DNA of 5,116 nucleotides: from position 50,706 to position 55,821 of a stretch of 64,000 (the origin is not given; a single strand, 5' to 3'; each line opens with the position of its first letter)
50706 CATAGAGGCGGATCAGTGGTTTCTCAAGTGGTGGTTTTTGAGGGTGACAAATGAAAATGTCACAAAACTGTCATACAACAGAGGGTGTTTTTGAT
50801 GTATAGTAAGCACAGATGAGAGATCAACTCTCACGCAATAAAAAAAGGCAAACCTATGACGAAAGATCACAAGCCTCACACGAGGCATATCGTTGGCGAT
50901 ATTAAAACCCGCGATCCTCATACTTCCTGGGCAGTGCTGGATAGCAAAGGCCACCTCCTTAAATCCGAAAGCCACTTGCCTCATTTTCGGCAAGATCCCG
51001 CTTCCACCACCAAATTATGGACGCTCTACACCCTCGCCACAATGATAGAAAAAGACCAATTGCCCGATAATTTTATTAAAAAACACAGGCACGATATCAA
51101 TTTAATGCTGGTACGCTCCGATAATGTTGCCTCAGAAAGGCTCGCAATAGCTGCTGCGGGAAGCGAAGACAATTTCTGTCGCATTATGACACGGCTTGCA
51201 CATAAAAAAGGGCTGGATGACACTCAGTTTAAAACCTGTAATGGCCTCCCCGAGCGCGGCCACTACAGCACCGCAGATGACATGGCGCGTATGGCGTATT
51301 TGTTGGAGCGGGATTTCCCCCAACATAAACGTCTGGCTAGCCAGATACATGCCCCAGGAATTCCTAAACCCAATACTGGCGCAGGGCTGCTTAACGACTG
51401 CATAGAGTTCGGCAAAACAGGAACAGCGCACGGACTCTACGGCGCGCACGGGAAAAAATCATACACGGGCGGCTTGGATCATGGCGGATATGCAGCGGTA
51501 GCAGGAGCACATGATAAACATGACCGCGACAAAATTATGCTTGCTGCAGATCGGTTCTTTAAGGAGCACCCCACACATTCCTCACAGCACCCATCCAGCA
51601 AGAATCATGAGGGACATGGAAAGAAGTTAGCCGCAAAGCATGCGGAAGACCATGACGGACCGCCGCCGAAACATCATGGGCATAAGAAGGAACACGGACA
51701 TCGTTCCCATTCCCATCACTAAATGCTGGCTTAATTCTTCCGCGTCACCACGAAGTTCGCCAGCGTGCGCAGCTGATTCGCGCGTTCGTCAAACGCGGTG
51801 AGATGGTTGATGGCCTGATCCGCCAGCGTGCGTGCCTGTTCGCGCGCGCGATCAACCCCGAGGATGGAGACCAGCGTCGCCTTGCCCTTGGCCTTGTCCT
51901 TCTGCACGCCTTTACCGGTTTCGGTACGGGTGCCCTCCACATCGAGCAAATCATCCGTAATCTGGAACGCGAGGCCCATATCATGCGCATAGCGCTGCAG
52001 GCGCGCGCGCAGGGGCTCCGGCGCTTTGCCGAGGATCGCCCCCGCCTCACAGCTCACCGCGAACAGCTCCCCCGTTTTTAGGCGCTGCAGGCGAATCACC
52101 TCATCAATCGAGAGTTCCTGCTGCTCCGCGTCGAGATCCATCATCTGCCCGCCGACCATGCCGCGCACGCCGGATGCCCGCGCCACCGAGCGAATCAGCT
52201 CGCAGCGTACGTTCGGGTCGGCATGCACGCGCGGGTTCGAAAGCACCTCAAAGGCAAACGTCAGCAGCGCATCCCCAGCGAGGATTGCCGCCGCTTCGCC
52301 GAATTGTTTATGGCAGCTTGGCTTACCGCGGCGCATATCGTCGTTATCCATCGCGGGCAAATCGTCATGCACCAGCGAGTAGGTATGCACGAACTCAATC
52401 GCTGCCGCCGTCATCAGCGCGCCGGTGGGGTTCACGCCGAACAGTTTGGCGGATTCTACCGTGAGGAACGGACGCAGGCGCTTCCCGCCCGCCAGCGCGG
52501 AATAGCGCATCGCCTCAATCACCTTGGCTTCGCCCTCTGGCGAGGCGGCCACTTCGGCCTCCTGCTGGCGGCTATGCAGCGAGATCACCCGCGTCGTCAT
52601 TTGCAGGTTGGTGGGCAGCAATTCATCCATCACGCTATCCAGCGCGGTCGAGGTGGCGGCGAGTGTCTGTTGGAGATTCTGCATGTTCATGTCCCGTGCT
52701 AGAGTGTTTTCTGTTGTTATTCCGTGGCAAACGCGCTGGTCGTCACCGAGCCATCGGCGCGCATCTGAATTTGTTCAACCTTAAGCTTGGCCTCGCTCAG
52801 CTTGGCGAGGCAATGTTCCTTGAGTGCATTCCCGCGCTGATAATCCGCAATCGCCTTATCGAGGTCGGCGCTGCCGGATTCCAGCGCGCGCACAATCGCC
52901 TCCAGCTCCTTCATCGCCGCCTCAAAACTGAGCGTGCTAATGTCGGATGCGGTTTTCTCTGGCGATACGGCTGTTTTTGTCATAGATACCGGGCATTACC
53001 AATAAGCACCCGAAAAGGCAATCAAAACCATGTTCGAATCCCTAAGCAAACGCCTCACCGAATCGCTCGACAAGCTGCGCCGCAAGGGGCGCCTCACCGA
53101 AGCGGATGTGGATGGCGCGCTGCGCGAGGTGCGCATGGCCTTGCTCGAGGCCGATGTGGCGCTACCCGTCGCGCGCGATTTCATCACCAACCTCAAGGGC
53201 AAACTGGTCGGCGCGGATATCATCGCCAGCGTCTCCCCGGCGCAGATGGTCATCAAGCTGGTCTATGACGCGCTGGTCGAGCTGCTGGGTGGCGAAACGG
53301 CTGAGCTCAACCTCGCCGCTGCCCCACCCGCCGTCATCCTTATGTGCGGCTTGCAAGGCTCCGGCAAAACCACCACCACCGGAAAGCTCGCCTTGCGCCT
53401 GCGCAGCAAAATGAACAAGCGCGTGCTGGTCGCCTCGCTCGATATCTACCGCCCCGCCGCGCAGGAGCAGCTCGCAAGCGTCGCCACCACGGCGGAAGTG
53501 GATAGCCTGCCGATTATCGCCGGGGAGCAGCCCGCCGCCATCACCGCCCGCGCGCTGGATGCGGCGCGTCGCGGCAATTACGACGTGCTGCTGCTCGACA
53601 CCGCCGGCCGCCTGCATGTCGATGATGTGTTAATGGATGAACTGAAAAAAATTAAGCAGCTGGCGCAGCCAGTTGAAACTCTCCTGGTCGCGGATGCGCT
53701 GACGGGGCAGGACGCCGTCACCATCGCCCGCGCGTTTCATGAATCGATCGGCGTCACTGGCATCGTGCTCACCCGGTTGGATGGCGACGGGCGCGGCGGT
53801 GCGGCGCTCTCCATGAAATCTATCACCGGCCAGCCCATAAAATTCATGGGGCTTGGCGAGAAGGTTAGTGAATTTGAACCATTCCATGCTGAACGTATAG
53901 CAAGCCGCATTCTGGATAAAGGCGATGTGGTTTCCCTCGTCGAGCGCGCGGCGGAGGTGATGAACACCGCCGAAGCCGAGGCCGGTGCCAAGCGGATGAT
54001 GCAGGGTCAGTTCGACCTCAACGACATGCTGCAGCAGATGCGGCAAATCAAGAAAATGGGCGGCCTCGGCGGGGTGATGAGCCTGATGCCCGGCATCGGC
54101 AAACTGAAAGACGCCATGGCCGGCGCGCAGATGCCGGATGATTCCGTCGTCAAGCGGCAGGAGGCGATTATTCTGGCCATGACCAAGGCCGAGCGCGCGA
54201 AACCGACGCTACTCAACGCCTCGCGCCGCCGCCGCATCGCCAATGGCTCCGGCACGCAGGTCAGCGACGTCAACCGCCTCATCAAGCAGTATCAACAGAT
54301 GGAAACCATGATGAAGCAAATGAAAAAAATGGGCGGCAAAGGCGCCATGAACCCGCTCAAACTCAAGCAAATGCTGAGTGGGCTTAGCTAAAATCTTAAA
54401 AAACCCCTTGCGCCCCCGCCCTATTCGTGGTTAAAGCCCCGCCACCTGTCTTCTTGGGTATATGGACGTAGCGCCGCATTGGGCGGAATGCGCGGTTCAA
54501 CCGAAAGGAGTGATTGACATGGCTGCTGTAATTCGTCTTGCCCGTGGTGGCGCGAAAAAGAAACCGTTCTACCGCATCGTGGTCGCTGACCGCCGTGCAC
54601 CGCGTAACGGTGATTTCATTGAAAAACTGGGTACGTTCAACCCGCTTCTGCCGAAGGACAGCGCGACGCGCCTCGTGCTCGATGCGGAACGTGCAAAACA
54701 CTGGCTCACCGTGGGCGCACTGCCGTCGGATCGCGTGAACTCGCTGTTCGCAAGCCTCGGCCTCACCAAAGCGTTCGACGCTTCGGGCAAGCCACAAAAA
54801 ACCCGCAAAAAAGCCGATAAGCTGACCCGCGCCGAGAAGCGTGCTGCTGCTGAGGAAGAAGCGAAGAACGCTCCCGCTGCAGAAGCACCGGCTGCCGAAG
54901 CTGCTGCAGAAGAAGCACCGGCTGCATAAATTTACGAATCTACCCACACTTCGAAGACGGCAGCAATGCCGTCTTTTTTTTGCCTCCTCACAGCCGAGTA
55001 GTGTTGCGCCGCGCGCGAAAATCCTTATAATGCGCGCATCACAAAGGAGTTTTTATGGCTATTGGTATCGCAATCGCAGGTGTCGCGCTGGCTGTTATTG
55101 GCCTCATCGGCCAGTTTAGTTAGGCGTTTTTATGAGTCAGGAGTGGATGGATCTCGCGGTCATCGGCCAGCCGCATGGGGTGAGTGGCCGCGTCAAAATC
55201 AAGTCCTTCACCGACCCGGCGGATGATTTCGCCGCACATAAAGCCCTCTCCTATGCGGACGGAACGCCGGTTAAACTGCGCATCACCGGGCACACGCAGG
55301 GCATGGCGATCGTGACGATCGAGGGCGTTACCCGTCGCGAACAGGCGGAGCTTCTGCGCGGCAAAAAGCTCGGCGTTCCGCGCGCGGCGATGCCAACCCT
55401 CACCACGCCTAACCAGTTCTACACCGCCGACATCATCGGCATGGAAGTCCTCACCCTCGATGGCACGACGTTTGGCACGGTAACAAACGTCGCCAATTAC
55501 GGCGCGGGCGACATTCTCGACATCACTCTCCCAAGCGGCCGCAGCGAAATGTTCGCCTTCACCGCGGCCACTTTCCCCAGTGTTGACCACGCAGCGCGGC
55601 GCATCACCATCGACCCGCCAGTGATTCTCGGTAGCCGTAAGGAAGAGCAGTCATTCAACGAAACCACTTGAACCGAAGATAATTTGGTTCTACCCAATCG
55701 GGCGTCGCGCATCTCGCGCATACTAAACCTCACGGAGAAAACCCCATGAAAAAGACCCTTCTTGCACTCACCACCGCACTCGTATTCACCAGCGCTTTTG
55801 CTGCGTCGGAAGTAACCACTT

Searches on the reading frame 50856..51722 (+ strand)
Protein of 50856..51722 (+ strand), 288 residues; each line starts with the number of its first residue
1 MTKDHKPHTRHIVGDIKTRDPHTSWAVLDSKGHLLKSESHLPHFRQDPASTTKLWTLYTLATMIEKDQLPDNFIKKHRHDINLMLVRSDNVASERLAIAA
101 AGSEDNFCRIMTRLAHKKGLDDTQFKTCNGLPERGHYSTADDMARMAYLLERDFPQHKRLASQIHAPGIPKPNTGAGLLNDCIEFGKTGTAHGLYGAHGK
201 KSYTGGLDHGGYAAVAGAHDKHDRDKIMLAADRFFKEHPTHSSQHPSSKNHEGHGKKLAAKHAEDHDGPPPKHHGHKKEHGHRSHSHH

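Call 8: search_protein_families(library=pfam, proteins=[window:50856-51722:+], max_evalue=0.01)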
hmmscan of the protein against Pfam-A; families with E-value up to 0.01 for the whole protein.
window:50856-51722:+ (288 aa): 2 families
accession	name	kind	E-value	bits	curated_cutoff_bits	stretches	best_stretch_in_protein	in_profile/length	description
PF00768.25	Peptidase_S11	-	6.3e-19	68.8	27.6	1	82-165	97-180/239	D-alanyl-D-alanine carboxypeptidase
PF13354.11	Beta-lactamase2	-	3.6e-05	23.7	22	1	81-195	79-194/214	Beta-lactamase enzyme family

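Call 48: find_related_loci(query=window:50856-51722:+, collection=metagenome_contigs, flank=3000)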
Query window:50856-51722:+ (288 aa) in metagenome_contigs; peptide patterns used: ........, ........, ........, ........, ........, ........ (x = any residue, [..] = any of these).
60 stretches matched a pattern, but none encodes a relative of the query by tblastn (E <= 1e-3).
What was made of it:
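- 50856..51722 (+): Target: 288-aa Peptidase_S11 / beta-lactamase-fold protein with no signal peptide and a His-rich tail. No close relative in metagenome_contigs (call 48).
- Tried and rejected: The S11 peptidase has no relative in metagenome_contigs (call 48).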

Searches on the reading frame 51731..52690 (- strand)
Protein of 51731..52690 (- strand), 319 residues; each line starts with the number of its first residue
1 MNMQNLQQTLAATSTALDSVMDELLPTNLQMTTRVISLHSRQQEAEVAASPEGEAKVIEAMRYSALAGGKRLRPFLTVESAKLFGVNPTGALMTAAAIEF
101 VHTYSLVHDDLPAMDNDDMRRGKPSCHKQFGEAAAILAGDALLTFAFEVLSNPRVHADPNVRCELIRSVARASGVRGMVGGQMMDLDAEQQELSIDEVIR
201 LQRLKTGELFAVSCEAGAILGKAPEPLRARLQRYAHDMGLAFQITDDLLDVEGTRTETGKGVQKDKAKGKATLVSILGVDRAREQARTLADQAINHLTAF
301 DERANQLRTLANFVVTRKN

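Call 14: search_protein_families(library=pfam, proteins=[window:51731-52690:-], max_evalue=0.0001)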
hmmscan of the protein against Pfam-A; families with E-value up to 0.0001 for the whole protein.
window:51731-52690:- (319 aa): 1 family
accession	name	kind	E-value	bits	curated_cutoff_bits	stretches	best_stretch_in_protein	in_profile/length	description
PF00348.22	polyprenyl_synt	-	2.2e-58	197.9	27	1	57-299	4-239/251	Polyprenyl synthetase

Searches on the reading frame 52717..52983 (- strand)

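Call 14: search_protein_families(library=pfam, proteins=[window:52717-52983:-], max_evalue=0.0001)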
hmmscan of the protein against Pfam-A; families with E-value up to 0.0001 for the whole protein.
window:52717-52983:- (88 aa): 1 family
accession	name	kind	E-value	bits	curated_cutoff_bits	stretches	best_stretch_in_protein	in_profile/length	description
PF02609.21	Exonuc_VII_S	-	1.6e-17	63.7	24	1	20-71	1-52/52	Exonuclease VII small subunit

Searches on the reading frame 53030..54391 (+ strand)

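Call 14: search_protein_families(library=pfam, proteins=[window:53030-54391:+], max_evalue=0.0001)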
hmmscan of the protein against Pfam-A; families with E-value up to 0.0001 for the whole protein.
window:53030-54391:+ (453 aa): 4 families
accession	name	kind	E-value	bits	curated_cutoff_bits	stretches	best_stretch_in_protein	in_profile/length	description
PF00448.28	SRP54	-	1.3e-70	237.5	22.7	1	100-295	1-195/196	SRP54-type protein, GTPase domain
PF02978.25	SRP_SPB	-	8.8e-33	113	27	1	327-428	1-91/91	Signal peptide binding domain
PF02881.24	SRP54_N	-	4.9e-19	68.7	22.4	1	5-82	1-75/75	SRP54-type protein, helical bundle domain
PF06414.18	Zeta_toxin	-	2.1e-05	24.5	22.3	1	97-206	13-118/199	Zeta toxin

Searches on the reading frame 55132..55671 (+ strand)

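Call 14: search_protein_families(library=pfam, proteins=[window:55132-55671:+], max_evalue=0.0001)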
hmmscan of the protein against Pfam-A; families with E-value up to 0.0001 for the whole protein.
window:55132-55671:+ (179 aa): 3 families
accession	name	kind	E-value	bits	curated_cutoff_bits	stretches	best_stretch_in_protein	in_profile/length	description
PF01782.24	RimM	-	4.1e-17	62.6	23.5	1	9-85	3-83/84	RimM N-terminal domain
PF24986.1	PRC_RimM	-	1.2e-11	44.5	27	1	100-165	3-68/69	RimM PRC barrel domain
PF05239.21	PRC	-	1.3e-08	35.1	21.2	1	94-163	2-74/78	PRC-barrel domain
